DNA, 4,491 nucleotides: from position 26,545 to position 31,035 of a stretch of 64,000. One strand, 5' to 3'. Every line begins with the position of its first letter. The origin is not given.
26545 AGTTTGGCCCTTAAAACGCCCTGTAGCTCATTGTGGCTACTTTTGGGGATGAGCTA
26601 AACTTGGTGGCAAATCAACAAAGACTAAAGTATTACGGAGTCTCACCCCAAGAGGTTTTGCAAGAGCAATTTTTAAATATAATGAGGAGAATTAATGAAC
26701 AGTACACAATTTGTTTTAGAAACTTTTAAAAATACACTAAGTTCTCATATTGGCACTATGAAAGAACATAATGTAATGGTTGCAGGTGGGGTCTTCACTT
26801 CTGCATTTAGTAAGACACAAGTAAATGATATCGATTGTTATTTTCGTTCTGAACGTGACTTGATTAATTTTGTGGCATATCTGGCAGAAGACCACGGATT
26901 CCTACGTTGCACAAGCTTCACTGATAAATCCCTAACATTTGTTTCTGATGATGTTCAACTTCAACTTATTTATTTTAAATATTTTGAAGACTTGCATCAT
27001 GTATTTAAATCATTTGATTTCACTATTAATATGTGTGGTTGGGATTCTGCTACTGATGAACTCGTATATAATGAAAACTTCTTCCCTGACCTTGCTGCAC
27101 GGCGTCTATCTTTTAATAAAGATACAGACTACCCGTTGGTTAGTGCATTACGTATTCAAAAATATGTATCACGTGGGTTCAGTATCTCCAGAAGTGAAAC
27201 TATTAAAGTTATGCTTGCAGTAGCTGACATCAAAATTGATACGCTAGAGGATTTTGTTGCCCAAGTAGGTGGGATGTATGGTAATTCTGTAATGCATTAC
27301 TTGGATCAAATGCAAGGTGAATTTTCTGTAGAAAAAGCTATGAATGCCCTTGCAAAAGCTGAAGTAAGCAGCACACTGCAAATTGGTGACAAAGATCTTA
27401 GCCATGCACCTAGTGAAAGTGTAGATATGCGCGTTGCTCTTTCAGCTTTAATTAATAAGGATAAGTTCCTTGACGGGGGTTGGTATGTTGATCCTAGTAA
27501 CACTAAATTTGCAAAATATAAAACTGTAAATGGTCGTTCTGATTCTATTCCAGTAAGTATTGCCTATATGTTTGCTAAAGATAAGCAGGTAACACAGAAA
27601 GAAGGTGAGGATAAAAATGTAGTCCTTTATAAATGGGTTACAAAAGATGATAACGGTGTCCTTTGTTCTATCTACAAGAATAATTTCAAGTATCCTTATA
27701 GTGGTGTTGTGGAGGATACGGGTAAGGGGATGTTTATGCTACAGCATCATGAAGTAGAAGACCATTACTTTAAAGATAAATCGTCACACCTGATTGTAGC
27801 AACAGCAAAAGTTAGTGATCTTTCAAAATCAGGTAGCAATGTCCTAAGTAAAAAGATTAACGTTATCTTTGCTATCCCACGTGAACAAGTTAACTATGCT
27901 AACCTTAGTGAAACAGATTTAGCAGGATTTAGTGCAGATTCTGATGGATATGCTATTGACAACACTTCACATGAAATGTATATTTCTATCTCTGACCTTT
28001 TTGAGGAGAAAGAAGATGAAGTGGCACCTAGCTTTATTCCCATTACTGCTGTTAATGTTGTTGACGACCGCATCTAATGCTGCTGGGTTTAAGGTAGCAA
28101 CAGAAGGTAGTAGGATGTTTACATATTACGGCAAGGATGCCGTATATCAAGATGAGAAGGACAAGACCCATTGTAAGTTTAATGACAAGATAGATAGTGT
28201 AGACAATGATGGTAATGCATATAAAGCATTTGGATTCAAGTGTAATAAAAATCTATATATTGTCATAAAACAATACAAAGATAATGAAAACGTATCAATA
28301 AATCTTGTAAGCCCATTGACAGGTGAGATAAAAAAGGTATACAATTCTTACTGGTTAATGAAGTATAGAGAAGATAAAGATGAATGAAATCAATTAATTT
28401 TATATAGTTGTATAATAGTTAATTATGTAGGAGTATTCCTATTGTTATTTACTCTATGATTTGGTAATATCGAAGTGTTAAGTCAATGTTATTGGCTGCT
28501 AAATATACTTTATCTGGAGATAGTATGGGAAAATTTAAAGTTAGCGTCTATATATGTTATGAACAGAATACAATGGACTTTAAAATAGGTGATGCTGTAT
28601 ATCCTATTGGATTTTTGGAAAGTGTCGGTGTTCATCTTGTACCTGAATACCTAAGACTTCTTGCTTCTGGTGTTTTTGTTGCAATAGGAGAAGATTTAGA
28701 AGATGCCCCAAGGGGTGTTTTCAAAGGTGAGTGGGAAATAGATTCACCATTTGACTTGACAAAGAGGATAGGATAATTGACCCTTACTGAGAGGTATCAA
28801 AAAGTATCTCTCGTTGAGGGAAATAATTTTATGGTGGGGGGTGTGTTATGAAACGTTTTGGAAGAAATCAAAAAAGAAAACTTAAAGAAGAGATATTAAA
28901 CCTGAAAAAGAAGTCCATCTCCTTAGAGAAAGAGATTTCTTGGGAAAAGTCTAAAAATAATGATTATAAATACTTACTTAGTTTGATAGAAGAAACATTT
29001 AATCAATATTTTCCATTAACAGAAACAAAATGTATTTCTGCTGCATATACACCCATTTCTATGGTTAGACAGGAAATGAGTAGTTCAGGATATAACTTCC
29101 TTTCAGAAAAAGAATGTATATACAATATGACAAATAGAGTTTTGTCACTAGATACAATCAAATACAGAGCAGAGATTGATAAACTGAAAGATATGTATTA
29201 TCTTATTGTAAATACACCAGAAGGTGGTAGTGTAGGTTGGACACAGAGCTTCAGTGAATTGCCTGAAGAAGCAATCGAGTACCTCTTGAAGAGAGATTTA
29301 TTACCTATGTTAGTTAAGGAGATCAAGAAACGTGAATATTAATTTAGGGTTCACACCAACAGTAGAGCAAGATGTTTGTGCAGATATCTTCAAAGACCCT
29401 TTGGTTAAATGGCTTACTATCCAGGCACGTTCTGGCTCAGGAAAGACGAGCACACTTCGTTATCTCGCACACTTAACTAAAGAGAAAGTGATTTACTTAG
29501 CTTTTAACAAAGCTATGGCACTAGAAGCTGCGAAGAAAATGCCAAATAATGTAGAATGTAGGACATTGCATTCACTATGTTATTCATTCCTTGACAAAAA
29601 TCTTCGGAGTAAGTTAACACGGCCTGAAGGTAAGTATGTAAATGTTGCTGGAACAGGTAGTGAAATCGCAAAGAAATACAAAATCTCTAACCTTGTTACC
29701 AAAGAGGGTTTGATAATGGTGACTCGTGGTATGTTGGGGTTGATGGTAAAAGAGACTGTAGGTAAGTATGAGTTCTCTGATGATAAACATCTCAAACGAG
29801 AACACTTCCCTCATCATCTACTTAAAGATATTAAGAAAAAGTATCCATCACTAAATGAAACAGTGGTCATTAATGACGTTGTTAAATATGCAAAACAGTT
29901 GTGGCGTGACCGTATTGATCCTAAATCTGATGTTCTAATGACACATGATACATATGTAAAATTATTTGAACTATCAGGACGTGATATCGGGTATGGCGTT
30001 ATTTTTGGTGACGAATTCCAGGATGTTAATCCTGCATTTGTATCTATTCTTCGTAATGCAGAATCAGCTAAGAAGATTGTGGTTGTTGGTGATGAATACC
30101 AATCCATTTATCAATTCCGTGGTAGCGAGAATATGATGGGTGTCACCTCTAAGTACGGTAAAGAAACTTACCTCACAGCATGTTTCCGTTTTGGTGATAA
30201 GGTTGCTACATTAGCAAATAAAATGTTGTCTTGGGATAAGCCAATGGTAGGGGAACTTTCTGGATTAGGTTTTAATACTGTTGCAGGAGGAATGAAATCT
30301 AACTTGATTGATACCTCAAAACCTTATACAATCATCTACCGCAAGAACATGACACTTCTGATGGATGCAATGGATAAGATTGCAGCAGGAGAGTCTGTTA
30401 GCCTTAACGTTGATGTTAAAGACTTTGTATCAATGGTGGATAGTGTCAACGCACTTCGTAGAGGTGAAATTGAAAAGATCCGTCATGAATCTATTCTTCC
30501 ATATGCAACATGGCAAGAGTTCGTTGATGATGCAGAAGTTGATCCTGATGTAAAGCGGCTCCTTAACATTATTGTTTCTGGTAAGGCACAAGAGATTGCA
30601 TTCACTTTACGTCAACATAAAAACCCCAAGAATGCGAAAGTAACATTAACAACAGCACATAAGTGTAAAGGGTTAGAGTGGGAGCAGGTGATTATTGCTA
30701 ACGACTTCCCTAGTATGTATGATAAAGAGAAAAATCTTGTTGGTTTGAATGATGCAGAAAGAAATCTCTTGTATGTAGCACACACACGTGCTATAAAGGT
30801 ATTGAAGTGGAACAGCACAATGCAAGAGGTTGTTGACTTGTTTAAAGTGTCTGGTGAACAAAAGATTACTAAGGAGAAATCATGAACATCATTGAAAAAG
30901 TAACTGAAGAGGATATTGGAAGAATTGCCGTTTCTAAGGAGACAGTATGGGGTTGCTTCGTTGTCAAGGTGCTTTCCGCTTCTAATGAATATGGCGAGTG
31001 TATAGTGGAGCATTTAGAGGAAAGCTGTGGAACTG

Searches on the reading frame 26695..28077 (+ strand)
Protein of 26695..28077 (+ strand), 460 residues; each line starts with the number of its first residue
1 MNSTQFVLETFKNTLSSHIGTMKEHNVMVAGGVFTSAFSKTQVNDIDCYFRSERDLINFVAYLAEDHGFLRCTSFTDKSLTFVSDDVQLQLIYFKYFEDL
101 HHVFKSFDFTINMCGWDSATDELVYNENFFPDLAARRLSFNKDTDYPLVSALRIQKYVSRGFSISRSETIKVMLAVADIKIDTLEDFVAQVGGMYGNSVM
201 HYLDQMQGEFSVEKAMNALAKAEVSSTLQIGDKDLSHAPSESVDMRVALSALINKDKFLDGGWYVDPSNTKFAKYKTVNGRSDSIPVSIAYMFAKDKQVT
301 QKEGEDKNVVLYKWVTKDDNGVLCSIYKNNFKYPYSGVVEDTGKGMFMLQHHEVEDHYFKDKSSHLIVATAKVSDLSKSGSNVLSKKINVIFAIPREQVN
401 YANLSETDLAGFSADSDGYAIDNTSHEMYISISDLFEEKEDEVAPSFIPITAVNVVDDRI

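Call 23: search_protein_families(library=phrogs, proteins=[window:26695-28077:+], max_evalue=0.001)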
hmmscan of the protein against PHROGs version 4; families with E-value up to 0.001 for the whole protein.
window:26695-28077:+ (460 aa): 8 families
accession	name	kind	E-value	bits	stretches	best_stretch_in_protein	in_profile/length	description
phrog_18122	-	unknown function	1.3e-65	223.2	1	19-369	19-334/365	-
phrog_27100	-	unknown function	3.8e-57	195.1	1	3-387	3-381/386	-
phrog_16176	-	unknown function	4.7e-43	148.7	2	73-230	166-323/477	-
phrog_4400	-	unknown function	4.3e-26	93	1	16-205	22-224/248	-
phrog_37109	-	unknown function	2.4e-18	67.3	1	117-222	5-109/269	-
phrog_25514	-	unknown function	6.5e-10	40.1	1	21-103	28-105/184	-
phrog_1614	-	DNA, RNA and nucleotide metabolism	5.9e-08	33.7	1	26-121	36-152/268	nucleotidyltransferase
phrog_24565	-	unknown function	4.4e-06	28.4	1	119-195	28-103/108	-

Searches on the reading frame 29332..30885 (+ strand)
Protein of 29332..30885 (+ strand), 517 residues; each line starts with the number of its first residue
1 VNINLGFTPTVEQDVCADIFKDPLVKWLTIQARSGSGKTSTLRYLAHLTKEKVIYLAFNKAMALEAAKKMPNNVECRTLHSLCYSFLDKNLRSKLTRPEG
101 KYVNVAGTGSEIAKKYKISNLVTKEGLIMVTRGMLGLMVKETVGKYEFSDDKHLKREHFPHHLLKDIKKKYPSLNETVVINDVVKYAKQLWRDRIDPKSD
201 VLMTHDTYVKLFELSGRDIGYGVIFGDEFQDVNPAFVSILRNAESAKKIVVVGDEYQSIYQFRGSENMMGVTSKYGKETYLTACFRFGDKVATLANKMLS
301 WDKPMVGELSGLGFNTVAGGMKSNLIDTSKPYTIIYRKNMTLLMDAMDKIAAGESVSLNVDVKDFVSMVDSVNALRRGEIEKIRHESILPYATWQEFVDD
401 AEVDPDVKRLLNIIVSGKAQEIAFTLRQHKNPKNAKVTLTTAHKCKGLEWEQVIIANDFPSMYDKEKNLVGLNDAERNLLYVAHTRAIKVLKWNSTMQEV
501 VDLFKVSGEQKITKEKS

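Call 23: search_protein_families(library=phrogs, proteins=[window:29332-30885:+], max_evalue=0.001)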
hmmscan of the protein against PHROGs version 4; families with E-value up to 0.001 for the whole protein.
window:29332-30885:+ (517 aa): 3 families
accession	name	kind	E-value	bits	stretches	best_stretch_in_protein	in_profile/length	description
phrog_1967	-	DNA, RNA and nucleotide metabolism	2.4e-122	411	1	5-500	149-673/776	DNA helicase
phrog_325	-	DNA, RNA and nucleotide metabolism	1.1e-08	34.8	1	5-92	467-559/986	Dda-like helicase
phrog_4412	-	DNA, RNA and nucleotide metabolism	8.9e-06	25.3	0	30-83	350-404/743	exonuclease V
